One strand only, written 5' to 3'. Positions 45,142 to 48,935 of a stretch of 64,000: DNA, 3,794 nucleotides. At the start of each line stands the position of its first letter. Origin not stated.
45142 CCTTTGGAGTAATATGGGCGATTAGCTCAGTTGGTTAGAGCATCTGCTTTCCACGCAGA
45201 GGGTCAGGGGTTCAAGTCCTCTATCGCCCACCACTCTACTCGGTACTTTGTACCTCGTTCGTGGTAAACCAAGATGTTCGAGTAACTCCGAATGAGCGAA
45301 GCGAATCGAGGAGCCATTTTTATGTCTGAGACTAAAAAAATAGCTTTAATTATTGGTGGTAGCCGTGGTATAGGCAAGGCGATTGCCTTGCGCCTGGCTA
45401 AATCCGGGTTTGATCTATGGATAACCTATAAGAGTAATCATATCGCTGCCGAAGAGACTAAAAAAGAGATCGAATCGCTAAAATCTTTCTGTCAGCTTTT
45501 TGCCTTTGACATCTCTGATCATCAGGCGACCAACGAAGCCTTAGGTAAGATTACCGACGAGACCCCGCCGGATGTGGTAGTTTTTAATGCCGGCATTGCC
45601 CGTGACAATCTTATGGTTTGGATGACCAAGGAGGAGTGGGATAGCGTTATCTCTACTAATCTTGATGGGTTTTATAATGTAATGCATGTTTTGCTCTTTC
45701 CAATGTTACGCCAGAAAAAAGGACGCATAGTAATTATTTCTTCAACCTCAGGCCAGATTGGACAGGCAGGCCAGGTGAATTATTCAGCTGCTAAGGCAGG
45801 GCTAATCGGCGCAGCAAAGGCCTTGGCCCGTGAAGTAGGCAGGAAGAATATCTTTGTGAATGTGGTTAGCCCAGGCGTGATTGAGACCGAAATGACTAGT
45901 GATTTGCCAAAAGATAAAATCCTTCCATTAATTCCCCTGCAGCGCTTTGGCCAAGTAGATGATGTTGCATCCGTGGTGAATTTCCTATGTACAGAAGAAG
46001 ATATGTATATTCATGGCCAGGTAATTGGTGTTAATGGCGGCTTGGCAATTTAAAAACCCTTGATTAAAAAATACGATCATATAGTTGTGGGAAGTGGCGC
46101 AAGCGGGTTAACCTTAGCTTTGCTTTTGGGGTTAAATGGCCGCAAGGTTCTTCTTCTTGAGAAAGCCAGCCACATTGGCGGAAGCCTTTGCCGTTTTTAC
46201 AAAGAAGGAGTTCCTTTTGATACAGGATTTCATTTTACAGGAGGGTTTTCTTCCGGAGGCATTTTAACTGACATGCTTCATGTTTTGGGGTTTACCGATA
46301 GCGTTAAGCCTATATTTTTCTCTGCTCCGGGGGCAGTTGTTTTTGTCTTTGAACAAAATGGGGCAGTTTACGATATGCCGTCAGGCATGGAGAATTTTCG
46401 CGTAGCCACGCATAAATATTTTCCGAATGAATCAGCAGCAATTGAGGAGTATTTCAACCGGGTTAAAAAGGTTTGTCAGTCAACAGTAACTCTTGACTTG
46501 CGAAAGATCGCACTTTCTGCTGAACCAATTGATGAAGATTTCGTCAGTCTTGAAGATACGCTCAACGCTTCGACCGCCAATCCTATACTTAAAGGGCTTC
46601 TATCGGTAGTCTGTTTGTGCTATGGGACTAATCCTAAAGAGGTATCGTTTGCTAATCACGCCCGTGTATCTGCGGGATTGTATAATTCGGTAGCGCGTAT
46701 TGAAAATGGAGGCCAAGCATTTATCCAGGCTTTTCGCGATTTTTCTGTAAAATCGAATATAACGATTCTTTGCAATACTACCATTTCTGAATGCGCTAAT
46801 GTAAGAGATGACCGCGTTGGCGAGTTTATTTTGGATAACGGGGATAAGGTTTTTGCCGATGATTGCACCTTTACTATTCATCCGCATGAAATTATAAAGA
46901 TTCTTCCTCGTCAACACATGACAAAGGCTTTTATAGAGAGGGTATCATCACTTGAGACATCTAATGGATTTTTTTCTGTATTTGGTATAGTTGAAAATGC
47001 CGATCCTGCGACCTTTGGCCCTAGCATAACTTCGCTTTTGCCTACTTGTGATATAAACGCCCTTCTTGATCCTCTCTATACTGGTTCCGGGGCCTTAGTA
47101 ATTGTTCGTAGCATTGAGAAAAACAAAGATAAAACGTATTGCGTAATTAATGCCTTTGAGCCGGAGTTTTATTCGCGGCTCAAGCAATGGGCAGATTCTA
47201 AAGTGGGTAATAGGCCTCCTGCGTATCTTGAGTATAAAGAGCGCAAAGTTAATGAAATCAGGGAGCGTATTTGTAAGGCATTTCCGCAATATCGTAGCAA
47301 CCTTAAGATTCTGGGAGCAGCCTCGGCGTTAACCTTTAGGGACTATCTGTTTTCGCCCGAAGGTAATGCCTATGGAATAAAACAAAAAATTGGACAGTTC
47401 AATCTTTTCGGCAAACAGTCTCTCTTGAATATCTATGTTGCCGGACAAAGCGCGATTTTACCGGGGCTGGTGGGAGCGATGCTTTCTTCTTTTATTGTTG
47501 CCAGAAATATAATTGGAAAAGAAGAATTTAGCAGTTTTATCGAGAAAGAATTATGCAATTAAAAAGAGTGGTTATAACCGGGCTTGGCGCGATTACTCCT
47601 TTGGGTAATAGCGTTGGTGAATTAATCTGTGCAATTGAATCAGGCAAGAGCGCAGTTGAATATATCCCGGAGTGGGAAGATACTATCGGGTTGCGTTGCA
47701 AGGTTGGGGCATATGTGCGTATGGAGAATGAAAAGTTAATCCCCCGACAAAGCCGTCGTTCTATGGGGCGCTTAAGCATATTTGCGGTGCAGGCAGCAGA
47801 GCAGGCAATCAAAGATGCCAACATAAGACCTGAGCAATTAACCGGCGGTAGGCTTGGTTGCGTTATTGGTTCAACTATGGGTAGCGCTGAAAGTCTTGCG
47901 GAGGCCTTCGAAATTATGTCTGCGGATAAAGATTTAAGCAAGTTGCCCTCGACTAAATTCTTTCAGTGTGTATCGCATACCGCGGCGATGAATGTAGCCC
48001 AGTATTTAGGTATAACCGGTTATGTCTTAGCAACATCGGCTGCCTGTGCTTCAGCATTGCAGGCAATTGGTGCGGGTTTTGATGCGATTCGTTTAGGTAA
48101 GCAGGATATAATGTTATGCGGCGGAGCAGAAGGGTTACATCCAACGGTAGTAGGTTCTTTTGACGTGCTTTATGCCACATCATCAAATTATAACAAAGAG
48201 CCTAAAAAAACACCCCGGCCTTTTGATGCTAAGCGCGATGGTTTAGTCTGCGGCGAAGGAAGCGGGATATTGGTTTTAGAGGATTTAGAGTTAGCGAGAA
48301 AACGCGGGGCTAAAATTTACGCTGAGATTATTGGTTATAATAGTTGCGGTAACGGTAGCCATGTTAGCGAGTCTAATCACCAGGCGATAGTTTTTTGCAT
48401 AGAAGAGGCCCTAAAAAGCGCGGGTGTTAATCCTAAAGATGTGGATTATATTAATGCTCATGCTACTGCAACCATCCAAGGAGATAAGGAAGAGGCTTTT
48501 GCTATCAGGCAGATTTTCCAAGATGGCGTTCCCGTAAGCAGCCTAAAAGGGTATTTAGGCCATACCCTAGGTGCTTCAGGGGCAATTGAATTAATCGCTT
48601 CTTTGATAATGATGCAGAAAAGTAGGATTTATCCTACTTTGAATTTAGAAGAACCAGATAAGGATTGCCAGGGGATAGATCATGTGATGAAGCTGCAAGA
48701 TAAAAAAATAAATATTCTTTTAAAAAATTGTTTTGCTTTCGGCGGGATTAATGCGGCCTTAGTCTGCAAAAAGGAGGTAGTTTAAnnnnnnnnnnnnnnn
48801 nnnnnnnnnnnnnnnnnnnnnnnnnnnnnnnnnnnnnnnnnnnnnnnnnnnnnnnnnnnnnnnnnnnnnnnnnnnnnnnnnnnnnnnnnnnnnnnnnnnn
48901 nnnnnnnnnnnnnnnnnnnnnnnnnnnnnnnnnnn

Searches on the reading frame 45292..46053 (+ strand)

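Call 24: search_protein_families(library=pfam, proteins=[window:45292-46053:+], max_evalue=0.001)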
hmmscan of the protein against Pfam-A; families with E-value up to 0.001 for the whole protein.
window:45292-46053:+ (253 aa): 5 families
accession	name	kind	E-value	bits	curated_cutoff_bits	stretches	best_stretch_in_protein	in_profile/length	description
PF13561.12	adh_short_C2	-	9.2e-51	173.1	27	1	24-251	5-235/236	Enoyl-(Acyl carrier protein) reductase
PF00106.31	adh_short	-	3.6e-49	167.3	26.6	1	16-208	1-193/195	short chain dehydrogenase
PF08659.16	KR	-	4.4e-20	72.8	22.6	1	19-177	4-162/180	KR domain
PF01370.27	Epimerase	-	7.3e-06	26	20.9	1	18-161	1-124/240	NAD dependent epimerase/dehydratase family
PF23441.1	SDR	-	0.00042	20.2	27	0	155-251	151-255/258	SDR-like rossmann domain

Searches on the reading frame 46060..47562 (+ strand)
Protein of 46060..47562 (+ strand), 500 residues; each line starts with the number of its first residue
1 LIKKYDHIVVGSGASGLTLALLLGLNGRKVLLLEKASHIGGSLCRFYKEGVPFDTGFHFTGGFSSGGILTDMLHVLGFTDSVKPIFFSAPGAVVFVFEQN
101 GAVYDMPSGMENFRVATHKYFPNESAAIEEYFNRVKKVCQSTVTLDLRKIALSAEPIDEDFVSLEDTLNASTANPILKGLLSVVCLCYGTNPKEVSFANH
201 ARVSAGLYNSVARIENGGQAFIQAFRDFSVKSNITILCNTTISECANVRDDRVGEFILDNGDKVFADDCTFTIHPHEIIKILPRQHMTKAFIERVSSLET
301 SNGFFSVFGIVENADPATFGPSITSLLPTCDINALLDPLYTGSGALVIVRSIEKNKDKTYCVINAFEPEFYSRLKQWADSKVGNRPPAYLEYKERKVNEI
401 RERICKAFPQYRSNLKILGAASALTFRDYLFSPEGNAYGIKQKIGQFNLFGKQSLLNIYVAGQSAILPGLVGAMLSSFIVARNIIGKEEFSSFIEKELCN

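Call 24: search_protein_families(library=pfam, proteins=[window:46060-47562:+], max_evalue=0.001)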
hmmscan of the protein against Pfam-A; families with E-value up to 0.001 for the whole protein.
window:46060-47562:+ (500 aa): 6 families
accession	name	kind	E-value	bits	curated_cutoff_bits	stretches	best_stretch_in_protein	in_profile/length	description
PF13450.12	NAD_binding_8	-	6.2e-11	42.8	21.9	1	9-73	1-65/68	NAD(P)-binding Rossmann-like domain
PF01593.30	Amino_oxidase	-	8.3e-09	35.7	19.8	1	15-278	2-259/443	Flavin containing amine oxidoreductase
PF12831.13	FAD_oxidored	-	1.1e-05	25.4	27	1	7-76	2-68/416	FAD dependent oxidoreductase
PF01266.30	DAO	-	4.6e-05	23.5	27.9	1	6-41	1-37/353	FAD dependent oxidoreductase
PF00890.30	FAD_binding_2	-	0.00021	21.1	20.4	1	6-42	1-37/414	FAD binding domain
PF03486.20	HI0933_like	-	0.00066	19.6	50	0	6-40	2-36/244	HI0933-like protein Rossmann domain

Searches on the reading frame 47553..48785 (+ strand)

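Call 24: search_protein_families(library=pfam, proteins=[window:47553-48785:+], max_evalue=0.001)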
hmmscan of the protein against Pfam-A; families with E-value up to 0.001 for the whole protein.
window:47553-48785:+ (410 aa): 4 families
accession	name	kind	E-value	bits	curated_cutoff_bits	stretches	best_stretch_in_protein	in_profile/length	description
PF00109.32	ketoacyl-synt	-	1.4e-41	143.3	20.8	1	4-247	2-251/252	Beta-ketoacyl synthase, N-terminal domain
PF02801.28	Ketoacyl-synt_C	-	1.6e-29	102.7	20.8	1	256-366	1-119/119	Beta-ketoacyl synthase, C-terminal domain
PF00108.29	Thiolase_N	-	1.1e-08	35.2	26.4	1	145-195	63-115/260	Thiolase, N-terminal domain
PF02803.24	Thiolase_C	-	0.00084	19.4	27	0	258-357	6-100/123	Thiolase, C-terminal domain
